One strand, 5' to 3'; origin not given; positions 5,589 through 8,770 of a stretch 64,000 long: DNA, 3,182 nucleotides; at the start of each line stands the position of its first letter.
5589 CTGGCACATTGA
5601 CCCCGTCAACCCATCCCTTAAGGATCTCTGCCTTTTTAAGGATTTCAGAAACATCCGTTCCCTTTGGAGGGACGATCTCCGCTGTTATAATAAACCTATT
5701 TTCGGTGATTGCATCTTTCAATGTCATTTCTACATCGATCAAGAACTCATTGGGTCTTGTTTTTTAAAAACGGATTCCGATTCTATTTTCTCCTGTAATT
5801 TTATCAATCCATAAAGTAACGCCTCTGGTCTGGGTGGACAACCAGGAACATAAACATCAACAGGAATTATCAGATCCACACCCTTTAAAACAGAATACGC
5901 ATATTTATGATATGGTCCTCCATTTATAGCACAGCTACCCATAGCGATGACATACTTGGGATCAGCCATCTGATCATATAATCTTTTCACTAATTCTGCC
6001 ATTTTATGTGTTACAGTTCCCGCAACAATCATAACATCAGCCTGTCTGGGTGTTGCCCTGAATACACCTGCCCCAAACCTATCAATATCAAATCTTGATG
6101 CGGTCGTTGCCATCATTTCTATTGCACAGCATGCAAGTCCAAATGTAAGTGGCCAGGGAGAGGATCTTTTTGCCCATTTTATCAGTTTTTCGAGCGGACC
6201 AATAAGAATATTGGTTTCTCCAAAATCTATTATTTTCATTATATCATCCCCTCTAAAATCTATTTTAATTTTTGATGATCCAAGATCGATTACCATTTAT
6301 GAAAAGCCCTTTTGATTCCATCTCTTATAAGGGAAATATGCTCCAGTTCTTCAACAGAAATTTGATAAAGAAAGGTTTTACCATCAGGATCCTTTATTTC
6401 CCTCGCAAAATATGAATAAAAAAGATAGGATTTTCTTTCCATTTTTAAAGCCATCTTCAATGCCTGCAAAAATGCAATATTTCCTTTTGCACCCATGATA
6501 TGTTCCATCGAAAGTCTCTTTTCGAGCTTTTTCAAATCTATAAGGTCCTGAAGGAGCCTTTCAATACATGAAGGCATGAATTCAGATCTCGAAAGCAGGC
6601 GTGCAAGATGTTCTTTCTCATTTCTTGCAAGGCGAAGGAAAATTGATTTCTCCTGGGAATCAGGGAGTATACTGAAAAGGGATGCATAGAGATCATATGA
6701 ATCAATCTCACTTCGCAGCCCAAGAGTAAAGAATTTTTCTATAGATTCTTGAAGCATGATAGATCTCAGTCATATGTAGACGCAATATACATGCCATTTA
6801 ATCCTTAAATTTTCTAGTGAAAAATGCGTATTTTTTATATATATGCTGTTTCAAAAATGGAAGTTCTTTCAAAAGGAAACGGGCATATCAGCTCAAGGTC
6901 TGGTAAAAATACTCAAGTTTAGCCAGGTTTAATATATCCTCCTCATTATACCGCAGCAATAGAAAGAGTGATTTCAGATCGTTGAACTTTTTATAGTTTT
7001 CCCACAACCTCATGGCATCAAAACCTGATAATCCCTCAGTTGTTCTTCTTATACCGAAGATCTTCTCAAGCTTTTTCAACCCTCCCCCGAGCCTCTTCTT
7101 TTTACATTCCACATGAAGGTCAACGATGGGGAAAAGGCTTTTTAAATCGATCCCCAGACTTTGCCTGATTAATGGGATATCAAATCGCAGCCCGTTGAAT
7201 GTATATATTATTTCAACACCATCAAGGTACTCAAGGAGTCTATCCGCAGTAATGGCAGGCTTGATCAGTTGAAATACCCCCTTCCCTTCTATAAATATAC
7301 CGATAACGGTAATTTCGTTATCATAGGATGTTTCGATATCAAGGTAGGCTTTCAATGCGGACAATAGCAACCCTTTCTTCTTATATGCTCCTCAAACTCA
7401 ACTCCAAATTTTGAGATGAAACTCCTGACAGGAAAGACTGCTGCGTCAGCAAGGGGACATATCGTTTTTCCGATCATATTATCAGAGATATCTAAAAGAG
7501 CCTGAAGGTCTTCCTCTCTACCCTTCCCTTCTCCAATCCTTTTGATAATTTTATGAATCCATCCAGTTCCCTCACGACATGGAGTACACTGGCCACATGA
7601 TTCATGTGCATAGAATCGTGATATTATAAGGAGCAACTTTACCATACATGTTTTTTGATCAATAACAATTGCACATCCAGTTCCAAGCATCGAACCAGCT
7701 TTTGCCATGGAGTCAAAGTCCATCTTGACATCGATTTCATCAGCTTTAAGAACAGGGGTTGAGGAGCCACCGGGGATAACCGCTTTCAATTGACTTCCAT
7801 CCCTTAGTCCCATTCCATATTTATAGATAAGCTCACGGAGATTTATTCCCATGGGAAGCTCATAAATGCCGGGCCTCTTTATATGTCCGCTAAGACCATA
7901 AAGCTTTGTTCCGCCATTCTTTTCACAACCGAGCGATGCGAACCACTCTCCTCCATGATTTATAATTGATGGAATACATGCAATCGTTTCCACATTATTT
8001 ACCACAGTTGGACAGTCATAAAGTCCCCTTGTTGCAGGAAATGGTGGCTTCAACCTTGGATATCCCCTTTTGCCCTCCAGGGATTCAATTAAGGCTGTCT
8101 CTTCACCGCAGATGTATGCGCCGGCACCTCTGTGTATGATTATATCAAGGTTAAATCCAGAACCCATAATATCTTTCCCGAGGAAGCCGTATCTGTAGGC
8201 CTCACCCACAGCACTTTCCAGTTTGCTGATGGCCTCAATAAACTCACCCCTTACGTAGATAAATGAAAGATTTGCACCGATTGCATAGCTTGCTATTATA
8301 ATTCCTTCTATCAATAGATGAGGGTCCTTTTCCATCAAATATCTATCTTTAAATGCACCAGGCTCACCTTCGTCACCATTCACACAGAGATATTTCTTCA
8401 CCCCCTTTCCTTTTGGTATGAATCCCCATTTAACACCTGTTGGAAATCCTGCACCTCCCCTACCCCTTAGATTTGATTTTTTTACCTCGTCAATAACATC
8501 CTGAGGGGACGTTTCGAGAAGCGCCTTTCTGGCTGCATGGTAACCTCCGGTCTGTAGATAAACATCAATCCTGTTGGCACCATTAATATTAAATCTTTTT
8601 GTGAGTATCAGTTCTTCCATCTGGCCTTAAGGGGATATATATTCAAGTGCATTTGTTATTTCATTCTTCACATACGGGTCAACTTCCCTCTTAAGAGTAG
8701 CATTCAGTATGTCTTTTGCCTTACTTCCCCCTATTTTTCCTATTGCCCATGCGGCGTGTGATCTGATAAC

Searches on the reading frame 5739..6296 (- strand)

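Call 35: search_protein_families(library=pfam, proteins=[window:5739-6296:-], max_evalue=0.000001)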
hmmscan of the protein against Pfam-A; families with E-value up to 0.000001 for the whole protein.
window:5739-6296:- (185 aa): 1 family
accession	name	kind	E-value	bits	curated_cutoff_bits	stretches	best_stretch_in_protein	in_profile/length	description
PF01058.29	Oxidored_q6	-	1e-30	106.5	27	1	56-167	1-128/128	NADH ubiquinone oxidoreductase, 20 Kd subunit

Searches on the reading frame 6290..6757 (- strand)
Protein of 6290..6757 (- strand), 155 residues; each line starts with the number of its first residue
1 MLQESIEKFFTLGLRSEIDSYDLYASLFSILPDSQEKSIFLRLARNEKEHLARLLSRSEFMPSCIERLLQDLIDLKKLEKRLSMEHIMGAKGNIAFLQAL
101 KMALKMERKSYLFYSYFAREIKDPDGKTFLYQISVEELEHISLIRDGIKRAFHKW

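Call 35: search_protein_families(library=pfam, proteins=[window:6290-6757:-], max_evalue=0.000001)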
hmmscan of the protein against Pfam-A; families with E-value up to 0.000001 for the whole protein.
window:6290-6757:- (155 aa): 1 family
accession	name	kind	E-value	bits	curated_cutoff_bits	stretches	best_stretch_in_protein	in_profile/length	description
PF02915.23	Rubrerythrin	-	3.5e-09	37.6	22.8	0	10-56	3-51/137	Rubrerythrin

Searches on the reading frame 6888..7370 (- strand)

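Call 35: search_protein_families(library=pfam, proteins=[window:6888-7370:-], max_evalue=0.000001)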
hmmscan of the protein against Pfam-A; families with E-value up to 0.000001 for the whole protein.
window:6888-7370:- (160 aa): 1 family
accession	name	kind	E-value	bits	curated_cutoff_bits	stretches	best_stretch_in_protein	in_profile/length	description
PF13482.12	RNase_H_2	-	6.8e-29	101.4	22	1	8-152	1-160/165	RNase_H superfamily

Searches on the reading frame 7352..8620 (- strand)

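Call 35: search_protein_families(library=pfam, proteins=[window:7352-8620:-], max_evalue=0.000001)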
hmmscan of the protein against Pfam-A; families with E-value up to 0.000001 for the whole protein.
window:7352-8620:- (422 aa): 4 families
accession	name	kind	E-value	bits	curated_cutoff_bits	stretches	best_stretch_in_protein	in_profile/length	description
PF01512.22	Complex1_51K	-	4.1e-49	166.8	31.2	1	46-217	1-149/150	Nuo51 FMN-binding domain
PF10589.14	NADH_4Fe-4S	-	1.1e-29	102.5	23.5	1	332-412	5-85/85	NADH-ubiquinone oxidoreductase-F iron-sulfur binding region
PF22461.2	SLBB_2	-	2e-08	34.7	27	1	241-303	3-66/79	SLBB domain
PF10531.15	SLBB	-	3.3e-07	30.5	27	1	243-290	4-54/55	SLBB domain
